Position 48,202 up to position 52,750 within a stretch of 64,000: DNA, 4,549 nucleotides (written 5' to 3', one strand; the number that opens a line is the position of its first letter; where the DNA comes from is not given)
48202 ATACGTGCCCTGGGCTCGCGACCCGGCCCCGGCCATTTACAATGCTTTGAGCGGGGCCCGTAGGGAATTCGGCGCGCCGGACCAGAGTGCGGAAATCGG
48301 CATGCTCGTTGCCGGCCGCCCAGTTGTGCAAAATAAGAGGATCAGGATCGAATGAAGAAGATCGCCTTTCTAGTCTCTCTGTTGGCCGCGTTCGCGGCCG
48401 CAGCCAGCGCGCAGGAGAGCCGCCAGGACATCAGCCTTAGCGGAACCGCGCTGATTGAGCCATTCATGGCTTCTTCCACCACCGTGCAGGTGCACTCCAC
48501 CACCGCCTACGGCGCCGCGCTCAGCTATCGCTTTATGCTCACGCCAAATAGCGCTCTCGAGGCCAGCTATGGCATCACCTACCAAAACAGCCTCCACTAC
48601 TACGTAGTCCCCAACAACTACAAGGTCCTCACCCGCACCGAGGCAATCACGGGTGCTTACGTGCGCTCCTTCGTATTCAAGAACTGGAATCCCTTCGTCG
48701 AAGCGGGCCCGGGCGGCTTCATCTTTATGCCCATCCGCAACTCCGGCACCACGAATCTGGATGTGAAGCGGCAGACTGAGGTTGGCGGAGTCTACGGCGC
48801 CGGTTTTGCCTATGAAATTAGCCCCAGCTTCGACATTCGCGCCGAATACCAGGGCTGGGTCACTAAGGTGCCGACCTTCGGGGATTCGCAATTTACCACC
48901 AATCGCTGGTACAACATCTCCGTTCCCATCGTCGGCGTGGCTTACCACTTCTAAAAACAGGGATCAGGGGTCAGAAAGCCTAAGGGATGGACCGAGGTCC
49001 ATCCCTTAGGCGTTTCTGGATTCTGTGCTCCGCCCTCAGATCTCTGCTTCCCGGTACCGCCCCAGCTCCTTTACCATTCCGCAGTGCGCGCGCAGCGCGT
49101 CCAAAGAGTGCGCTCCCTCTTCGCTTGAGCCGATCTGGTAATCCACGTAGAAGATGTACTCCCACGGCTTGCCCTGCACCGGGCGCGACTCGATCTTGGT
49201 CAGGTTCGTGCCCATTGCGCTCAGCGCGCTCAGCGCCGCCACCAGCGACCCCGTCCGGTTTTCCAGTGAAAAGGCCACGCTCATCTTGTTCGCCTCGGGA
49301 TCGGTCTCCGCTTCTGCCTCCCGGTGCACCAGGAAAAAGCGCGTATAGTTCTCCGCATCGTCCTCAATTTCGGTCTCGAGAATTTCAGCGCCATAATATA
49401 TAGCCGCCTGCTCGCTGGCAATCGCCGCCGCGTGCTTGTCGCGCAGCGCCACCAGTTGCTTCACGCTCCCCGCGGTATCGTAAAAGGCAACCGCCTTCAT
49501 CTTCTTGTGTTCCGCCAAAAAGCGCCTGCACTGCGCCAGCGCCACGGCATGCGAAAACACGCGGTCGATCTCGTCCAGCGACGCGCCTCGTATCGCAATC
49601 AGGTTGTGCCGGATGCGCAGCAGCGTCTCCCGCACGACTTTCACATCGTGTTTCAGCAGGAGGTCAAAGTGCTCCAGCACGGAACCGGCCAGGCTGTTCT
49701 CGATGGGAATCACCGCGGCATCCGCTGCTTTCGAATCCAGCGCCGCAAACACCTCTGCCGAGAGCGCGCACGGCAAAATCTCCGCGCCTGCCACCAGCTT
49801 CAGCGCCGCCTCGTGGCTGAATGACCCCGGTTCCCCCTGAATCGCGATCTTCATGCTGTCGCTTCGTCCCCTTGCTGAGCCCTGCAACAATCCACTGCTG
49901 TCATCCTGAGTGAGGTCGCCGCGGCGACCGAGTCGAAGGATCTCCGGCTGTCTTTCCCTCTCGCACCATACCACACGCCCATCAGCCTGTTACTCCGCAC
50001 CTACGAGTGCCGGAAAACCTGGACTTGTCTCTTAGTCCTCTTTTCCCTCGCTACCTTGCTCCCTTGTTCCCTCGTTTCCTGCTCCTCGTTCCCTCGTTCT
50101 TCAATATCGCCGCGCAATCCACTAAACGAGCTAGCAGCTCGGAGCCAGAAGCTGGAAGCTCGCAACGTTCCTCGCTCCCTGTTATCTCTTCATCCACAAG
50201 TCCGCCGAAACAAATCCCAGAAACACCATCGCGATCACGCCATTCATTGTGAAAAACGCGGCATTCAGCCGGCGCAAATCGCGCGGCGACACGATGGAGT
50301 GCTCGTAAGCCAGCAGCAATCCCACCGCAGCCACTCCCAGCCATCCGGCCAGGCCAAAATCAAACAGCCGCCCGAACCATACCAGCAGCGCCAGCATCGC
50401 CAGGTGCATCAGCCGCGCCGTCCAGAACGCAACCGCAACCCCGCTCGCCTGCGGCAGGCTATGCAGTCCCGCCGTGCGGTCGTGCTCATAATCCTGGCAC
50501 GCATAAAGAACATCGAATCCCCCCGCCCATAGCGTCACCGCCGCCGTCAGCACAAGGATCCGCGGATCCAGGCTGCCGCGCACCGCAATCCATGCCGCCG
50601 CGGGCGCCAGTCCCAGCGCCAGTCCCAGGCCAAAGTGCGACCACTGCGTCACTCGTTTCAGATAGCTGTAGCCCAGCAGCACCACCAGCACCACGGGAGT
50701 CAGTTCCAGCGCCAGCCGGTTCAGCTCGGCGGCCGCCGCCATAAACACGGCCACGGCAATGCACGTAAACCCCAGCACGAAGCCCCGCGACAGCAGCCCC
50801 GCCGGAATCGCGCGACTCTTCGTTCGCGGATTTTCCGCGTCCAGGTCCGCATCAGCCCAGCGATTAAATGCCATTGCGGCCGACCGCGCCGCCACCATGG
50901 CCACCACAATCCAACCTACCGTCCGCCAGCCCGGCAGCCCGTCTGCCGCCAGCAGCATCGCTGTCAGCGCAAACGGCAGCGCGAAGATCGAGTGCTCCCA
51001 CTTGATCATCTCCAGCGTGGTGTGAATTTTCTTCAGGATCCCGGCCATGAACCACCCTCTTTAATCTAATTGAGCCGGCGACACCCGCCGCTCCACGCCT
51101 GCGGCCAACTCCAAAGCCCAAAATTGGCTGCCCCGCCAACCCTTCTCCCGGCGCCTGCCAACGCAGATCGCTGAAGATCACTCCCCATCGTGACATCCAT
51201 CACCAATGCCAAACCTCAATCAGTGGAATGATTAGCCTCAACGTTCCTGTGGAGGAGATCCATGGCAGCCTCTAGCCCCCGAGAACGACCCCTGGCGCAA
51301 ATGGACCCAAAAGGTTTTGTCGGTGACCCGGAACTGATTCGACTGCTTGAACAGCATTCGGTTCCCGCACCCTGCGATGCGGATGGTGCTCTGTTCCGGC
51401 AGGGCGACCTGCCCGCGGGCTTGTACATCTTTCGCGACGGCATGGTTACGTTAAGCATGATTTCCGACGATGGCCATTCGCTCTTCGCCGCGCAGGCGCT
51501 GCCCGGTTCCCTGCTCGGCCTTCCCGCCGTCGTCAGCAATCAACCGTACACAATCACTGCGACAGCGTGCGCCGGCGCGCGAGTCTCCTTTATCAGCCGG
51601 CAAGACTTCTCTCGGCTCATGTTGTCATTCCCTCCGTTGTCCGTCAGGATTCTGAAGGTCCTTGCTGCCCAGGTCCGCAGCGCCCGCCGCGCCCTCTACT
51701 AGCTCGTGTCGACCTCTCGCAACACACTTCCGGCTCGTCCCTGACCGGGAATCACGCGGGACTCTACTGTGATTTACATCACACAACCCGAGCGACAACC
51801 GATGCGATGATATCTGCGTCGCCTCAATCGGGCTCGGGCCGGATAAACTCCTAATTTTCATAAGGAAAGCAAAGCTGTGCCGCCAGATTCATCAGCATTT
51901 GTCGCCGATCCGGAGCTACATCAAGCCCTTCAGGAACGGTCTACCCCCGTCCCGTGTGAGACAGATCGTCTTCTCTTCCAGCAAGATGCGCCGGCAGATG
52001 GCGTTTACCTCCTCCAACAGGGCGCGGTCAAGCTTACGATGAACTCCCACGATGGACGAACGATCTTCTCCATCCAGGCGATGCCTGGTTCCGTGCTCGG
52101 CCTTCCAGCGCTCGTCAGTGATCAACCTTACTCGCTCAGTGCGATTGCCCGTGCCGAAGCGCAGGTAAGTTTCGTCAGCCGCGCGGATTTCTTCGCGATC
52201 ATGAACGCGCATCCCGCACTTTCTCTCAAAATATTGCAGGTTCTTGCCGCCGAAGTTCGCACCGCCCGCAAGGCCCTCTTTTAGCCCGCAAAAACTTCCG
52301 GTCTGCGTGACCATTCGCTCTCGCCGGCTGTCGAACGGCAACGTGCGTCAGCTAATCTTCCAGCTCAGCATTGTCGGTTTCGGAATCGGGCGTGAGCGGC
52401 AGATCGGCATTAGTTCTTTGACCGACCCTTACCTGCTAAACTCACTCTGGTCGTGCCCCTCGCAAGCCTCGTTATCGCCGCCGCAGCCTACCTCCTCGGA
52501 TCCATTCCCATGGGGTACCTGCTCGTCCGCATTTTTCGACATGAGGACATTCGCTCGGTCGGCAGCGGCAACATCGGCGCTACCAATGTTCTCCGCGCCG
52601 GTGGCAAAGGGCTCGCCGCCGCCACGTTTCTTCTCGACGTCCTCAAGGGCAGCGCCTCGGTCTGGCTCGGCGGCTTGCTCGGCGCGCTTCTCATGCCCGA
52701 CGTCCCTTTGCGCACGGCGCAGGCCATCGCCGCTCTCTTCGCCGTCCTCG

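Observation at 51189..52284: Tandem HTH-less Crp sensor-domain genes, each behind a CRP-type box: candidate anti-CRP feedback module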

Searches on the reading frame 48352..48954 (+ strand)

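Call 3: search_protein_families(library=pfam, proteins=[window:48352-48954:+], max_evalue=0.01)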
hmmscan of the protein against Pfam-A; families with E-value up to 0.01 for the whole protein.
window:48352-48954:+ (200 aa): 2 families
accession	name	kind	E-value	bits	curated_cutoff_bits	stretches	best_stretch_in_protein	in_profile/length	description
PF13505.12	OMP_b-brl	-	6.6e-14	52.9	28.7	1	6-200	1-175/175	Outer membrane protein beta-barrel domain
PF01389.23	OmpA_membrane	-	1.6e-05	25.2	21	1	137-200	117-176/180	OmpA-like transmembrane domain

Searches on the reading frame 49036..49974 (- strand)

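Call 3: search_protein_families(library=pfam, proteins=[window:49036-49974:-], max_evalue=0.01)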
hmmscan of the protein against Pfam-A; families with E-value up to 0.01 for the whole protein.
window:49036-49974:- (312 aa): 2 families
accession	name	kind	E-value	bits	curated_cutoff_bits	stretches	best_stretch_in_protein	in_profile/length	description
PF00800.23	PDT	-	2.1e-59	200.8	25.2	1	43-220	1-180/181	Prephenate dehydratase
PF01842.31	ACT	-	5.3e-06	26.6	27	1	233-277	3-46/66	ACT domain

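Call 4: search_protein_families(library=ncbifam, proteins=[window:49036-49974:-], max_evalue=0.01)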
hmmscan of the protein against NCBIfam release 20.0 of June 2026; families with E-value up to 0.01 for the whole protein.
window:49036-49974:- (312 aa): 4 families
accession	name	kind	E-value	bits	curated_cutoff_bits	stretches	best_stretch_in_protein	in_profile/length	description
NF008865.0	PRK11898.1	equivalog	7.6e-68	228.7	219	1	41-309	2-278/284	prephenate dehydratase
NF008866.0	PRK11899.1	equivalog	1.9e-61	207.8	359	1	40-310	5-276/283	prephenate dehydratase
NF007910.0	PRK10622.1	equivalog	5.5e-44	150.6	577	1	30-308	92-376/386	bifunctional chorismate mutase/prephenate dehydratase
TIGR01268.1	Phe4hydrox_tetr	equivalog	1e-09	37.6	704.8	1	224-306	10-93/436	phenylalanine 4-monooxygenase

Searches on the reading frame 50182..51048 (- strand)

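Call 3: search_protein_families(library=pfam, proteins=[window:50182-51048:-], max_evalue=0.01)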
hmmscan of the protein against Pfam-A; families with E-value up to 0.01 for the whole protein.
window:50182-51048:- (288 aa): 1 family
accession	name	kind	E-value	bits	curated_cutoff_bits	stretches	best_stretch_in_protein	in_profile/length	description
PF01040.23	UbiA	-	3.6e-52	177.6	34.2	1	23-269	1-248/250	UbiA prenyltransferase family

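Call 4: search_protein_families(library=ncbifam, proteins=[window:50182-51048:-], max_evalue=0.01)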
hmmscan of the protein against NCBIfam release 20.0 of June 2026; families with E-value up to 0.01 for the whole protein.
window:50182-51048:- (288 aa): 24 families
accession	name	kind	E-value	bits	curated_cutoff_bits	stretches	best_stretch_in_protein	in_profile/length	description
NF009524.0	PRK12886.1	equivalog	4.9e-97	324.8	387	1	3-287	3-287/291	prenyltransferase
NF009526.0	PRK12888.1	equivalog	2.1e-89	299.9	364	1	6-286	13-296/301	4-hydroxybenzoate octaprenyltransferase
NF041586.1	MqnP_DT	exception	1.8e-81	273.9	430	1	10-284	2-276/277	menaquinone biosynthesis prenyltransferase MqnP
TIGR01475.1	ubiA_other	subfamily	3.1e-81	272.9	180.8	1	7-284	1-280/282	UbiA-like polyprenyltransferase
NF041584.1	MqnP_SCO4491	exception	1.4e-77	261.2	420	1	7-285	2-283/285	menaquinone biosynthesis prenyltransferase MqnP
NF009515.0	PRK12874.1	equivalog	4.1e-71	239.7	392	1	3-286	3-290/291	4-hydroxybenzoate polyprenyltransferase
NF041585.1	MqnP_Cj_Hp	exception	1.9e-69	234.2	375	1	10-283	3-280/281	menaquinone biosynthesis prenyltransferase MqnP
NF009609.0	PRK13106.1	equivalog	5.2e-46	157.4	349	1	6-275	13-286/301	prenyltransferase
NF009532.0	PRK12895.1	equivalog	4.3e-45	154.3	414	1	10-278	5-274/286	prenyltransferase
TIGR01474.1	ubiA_proteo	equivalog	3.5e-34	118.6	275.45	1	27-279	23-277/282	4-hydroxybenzoate octaprenyltransferase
NF009517.0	PRK12876.1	equivalog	2.6e-26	92.8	419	1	21-278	28-290/300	prenyltransferase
TIGR01473.1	cyoE_ctaB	equivalog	5.1e-17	62.6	210.3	1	12-253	4-250/281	heme o synthase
NF009523.0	PRK12884.1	equivalog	3.7e-15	55.9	269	1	7-280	3-274/279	prenyltransferase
NF009514.0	PRK12873.1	equivalog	2.3e-13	50.1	246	1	6-205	8-216/297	4-hydroxybenzoate polyprenyltransferase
NF003348.0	PRK04375.1-1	equivalog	3.3e-12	46.4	285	1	31-232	26-227/292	heme o synthase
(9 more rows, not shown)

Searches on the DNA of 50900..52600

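Call 76: search_rna_families(source=window, start=50900, end=52600, threshold=evalue, max_evalue=1)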
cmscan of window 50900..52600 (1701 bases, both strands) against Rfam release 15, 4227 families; matches with E-value up to 1: 0.
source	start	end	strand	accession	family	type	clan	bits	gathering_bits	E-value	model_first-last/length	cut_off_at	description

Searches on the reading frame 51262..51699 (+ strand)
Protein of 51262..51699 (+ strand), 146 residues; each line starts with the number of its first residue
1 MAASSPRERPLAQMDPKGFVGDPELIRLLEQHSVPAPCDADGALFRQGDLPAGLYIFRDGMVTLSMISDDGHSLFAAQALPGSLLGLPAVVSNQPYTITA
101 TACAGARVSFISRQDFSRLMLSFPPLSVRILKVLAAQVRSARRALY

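Call 3: search_protein_families(library=pfam, proteins=[window:51262-51699:+], max_evalue=0.01)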
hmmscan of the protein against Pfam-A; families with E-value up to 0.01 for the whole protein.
window:51262-51699:+ (146 aa): 1 family
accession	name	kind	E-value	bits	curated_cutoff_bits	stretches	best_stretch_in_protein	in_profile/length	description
PF00027.35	cNMP_binding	-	5e-15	55.7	27.5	1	42-121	8-87/89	Cyclic nucleotide-binding domain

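Call 4: search_protein_families(library=ncbifam, proteins=[window:51262-51699:+], max_evalue=0.01)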
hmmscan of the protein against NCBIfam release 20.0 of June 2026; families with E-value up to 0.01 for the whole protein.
window:51262-51699:+ (146 aa): 7 families
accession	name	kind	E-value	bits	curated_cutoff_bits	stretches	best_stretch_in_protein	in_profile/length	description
NF006901.0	PRK09392.1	equivalog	6.6e-06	25.6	211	1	43-143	40-139/236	transcriptional activator FtrB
NF008365.0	PRK11161.1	subfamily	3.1e-05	23.4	228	1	37-140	51-153/250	fumarate/nitrate reduction transcriptional regulator Fnr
NF058543.1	ActPatMycb56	equivalog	3.7e-05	22.7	460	1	31-134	17-118/317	acetyltransferase Pat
NF045989.1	TransRegFnrLRhodb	equivalog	0.0005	19.4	300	1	59-143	62-143/245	transcriptional regulator FnrL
NF052518.1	TransRegLdrP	equivalog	0.00055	20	300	1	43-114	9-79/195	transcriptional regulator LdrP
NF008732.0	PRK11753.1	equivalog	0.00081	18.9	266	1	37-143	27-134/214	cAMP-activated global transcriptional regulator CRP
TIGR03896.1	cyc_nuc_ocin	subfamily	0.003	17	161.05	1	40-136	168-264/317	bacteriocin-type transport-associated protein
